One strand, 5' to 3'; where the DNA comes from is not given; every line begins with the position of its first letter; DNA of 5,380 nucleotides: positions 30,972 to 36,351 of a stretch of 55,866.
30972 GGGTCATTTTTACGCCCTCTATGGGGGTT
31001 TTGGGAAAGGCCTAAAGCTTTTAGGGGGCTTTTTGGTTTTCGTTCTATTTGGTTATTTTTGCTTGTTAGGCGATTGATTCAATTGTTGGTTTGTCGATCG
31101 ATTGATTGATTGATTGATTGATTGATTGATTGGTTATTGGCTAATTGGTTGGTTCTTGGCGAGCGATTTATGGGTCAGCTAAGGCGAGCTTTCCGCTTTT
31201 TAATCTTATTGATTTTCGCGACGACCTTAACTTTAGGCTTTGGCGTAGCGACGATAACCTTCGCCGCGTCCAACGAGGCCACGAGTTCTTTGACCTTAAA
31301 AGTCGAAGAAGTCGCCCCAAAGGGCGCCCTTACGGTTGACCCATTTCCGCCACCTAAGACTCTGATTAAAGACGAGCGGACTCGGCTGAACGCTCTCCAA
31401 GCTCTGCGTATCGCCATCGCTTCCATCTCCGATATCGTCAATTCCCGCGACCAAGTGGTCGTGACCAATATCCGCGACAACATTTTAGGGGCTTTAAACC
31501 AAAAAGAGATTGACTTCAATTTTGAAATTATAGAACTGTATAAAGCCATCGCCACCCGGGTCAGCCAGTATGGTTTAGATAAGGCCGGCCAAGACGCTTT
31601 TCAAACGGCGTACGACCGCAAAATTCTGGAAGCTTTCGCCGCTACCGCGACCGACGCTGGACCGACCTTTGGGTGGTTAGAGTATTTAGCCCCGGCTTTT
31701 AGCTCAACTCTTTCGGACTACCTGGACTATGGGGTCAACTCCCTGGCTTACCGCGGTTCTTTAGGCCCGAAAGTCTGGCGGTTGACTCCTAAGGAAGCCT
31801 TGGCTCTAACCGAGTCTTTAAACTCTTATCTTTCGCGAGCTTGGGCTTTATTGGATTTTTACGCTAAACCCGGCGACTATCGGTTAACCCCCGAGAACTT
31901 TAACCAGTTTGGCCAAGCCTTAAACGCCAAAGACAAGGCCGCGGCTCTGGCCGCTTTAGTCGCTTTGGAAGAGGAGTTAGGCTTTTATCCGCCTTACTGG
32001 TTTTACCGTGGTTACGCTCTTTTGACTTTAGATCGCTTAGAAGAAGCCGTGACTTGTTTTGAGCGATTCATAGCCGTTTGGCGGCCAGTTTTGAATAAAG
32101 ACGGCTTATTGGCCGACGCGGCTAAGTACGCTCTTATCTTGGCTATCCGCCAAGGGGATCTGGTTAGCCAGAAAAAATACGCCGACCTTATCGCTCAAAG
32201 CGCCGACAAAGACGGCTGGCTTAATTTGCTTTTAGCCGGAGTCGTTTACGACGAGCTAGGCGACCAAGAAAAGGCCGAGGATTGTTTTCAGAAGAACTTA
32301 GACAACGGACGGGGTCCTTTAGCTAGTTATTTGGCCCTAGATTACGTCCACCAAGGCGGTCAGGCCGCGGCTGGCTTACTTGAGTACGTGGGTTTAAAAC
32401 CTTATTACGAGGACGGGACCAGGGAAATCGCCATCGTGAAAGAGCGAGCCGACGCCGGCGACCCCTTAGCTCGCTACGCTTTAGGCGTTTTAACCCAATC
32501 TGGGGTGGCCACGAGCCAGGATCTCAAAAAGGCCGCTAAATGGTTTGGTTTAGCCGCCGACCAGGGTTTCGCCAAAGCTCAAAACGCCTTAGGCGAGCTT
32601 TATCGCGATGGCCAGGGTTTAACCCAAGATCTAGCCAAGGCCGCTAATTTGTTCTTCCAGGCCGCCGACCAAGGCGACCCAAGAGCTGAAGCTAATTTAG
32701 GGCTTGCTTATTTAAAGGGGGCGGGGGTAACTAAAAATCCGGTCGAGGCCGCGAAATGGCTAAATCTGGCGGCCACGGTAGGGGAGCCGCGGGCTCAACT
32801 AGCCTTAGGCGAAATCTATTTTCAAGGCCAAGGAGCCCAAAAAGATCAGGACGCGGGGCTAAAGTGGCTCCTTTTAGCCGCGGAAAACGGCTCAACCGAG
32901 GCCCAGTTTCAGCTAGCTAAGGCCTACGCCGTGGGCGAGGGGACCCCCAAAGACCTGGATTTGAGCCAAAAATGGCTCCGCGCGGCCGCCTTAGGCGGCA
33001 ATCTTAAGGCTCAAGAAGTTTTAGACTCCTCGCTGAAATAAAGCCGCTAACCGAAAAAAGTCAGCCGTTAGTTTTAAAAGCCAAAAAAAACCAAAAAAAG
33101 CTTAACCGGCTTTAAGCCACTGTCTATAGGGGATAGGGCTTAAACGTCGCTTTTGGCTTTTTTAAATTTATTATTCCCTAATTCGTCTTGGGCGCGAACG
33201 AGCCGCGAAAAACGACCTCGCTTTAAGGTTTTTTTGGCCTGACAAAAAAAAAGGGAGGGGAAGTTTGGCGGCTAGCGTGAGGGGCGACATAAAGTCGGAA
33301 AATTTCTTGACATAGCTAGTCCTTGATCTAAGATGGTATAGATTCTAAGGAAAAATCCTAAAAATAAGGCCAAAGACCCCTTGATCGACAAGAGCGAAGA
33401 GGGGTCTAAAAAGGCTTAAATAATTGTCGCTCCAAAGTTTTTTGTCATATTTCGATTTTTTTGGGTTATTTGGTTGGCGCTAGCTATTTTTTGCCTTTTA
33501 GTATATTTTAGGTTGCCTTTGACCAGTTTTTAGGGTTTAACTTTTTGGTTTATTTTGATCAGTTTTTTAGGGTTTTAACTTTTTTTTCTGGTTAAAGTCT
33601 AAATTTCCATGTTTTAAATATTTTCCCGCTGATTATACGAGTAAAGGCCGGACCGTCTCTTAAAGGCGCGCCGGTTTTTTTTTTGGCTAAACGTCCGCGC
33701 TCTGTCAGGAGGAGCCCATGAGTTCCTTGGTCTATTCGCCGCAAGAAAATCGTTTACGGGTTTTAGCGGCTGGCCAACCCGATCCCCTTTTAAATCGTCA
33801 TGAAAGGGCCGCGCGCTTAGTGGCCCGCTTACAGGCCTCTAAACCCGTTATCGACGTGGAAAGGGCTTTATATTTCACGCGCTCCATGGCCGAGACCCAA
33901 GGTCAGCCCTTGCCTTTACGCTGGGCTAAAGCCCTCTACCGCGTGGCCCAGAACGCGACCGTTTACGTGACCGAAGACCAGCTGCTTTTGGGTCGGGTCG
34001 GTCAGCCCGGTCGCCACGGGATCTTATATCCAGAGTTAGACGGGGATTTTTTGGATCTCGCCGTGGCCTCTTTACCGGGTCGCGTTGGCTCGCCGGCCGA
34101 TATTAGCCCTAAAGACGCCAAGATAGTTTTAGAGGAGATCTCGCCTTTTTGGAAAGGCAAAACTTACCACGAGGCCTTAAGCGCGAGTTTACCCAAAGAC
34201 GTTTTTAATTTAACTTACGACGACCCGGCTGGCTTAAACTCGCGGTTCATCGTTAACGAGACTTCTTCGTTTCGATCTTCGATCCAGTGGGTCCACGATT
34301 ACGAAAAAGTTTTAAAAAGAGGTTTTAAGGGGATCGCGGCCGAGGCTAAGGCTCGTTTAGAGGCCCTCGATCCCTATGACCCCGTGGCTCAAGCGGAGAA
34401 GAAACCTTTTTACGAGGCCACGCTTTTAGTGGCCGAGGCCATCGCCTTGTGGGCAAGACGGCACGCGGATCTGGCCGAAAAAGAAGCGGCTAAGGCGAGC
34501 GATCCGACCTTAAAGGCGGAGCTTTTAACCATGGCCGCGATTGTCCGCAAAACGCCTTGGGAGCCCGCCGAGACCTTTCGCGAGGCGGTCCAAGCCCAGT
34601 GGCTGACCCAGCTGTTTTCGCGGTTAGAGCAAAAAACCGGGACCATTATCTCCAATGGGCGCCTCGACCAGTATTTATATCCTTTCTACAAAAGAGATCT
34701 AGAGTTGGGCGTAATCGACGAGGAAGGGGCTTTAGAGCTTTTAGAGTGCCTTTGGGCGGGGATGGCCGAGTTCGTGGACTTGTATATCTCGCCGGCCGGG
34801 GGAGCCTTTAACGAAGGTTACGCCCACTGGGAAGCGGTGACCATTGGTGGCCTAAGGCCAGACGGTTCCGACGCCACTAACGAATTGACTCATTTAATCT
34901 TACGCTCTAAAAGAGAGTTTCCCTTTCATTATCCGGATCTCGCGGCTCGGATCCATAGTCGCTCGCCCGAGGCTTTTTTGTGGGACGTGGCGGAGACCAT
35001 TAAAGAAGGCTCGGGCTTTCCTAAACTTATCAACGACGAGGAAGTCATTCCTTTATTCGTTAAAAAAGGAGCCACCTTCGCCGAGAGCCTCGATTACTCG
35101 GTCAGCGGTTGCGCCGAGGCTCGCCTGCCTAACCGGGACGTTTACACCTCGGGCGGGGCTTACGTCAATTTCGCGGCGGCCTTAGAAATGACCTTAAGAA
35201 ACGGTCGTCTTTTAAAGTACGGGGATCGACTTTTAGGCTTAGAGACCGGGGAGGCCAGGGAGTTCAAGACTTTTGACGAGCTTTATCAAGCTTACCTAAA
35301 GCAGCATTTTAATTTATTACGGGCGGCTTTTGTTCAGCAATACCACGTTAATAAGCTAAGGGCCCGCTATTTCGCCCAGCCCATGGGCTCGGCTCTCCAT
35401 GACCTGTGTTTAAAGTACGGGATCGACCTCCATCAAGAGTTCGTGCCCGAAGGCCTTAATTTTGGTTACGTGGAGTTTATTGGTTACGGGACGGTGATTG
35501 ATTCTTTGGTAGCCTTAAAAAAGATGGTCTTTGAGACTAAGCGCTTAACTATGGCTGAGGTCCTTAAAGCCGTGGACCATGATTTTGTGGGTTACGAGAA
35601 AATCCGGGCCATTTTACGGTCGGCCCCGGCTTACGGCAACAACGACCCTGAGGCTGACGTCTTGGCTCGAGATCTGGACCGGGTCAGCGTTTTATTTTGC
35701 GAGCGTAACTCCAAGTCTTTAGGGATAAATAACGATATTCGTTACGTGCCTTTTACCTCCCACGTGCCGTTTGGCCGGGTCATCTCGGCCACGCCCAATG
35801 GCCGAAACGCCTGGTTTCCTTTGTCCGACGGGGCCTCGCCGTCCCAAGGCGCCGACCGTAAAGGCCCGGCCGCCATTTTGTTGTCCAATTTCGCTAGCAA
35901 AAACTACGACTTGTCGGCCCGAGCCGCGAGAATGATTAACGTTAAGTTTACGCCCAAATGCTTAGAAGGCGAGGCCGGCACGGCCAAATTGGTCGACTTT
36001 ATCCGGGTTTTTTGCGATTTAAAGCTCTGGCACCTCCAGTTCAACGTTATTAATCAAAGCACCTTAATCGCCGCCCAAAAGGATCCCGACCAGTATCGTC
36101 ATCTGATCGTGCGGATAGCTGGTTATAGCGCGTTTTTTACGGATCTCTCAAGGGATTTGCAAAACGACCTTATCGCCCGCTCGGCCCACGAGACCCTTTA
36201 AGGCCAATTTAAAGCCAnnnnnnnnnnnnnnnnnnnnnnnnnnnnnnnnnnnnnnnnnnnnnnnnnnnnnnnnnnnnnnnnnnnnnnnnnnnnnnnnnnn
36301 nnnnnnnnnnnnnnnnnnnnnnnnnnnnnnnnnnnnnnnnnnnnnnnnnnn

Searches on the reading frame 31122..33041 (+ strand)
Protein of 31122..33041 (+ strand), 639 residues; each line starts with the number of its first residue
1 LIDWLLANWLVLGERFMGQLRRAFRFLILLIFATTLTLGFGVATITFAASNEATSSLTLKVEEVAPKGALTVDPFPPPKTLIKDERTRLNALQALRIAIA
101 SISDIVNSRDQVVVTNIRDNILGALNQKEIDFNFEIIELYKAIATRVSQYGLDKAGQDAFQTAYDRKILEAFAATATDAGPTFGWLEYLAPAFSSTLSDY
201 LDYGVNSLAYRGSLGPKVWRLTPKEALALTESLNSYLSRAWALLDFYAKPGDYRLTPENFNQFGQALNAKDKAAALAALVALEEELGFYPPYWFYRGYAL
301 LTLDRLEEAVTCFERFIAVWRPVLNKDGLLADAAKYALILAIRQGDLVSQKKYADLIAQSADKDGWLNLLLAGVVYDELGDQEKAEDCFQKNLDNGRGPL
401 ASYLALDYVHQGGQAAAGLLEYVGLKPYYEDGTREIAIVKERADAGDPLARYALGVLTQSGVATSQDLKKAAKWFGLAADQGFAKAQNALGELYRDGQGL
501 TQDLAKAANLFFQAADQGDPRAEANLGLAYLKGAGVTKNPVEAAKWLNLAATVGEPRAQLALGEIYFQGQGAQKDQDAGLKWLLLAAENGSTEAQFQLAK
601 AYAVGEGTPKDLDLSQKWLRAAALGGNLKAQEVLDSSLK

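Call 51: search_protein_families(library=ncbifam, proteins=[window:31122-33041:+], max_evalue=0.00001)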
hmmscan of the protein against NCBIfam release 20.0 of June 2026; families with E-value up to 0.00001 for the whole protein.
window:31122-33041:+ (639 aa): 4 families
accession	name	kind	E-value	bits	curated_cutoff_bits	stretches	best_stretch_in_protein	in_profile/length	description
NF033786.1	phenyl_MerG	equivalog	5.5e-23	82.1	350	2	440-559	57-185/217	phenylmercury resistance protein MerG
NF038194.1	AlgK_TPR_lipo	equivalog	6.4e-14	51.4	700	1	515-611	293-388/448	alginate biosynthesis TPR repeat lipoprotein AlgK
NF047621.1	FlgprotMotXVib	equivalog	1.5e-12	47.4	330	1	544-622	96-174/211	flagellar protein MotX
NF045484.1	TransRegExoR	equivalog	1.9e-11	43.7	450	1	483-569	120-210/267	exopolysaccharide production regulator ExoR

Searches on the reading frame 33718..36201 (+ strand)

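Call 51: search_protein_families(library=ncbifam, proteins=[window:33718-36201:+], max_evalue=0.00001)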
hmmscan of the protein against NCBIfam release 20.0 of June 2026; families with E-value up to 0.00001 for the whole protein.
window:33718-36201:+ (827 aa): 12 families
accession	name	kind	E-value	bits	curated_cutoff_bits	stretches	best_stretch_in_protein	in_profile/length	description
NF048011.1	SfplDhtHpsGDes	equivalog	0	1387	1000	1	7-825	1-820/821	(2S)-3-sulfopropanediol dehydratase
TIGR01774.1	PFL2-3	subfamily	1.9e-166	555.6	678.2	1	29-825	4-785/786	formate C-acetyltransferase/glycerol dehydratase family glycyl radical enzyme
TIGR04394.1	choline_CutC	equivalog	8e-141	471.1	1050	1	29-823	3-785/789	choline trimethylamine-lyase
NF043068.1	glycl_HYPD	equivalog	1e-140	470.3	1100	1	29-824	2-782/784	trans-4-hydroxy-L-proline dehydratase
NF007437.0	PRK09983.1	equivalog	5.4e-128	428.2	1109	1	29-825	3-764/765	formate C-acetyltransferase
NF048009.1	SfplDhtHpfGKleb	equivalog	1.2e-123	413.9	1000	1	31-822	28-820/824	(2S)-3-sulfopropanediol dehydratase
NF033718.1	indole_decarb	equivalog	9.5e-97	325.1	1100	2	138-628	165-648/868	indoleacetate decarboxylase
NF033715.1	glycyl_HPDL_Lrg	equivalog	1.2e-75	254.9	1150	2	191-626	228-680/901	4-hydroxyphenylacetate decarboxylase large subunit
TIGR01255.1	pyr_form_ly_1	equivalog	4.5e-22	78.3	994.2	1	274-827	223-744/744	formate C-acetyltransferase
NF038360.1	rad_fix_GrcA3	exception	2.1e-14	53.4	158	1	757-827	8-78/78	autonomous glycyl radical cofactor GrcA3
NF008341.1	PRK11127.1-1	equivalog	7.4e-12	45.1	145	1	770-825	23-78/80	autonomous glycyl radical cofactor GrcA2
TIGR04365.1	spare_glycyl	equivalog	8e-08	32.6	170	1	772-826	71-125/126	autonomous glycyl radical cofactor GrcA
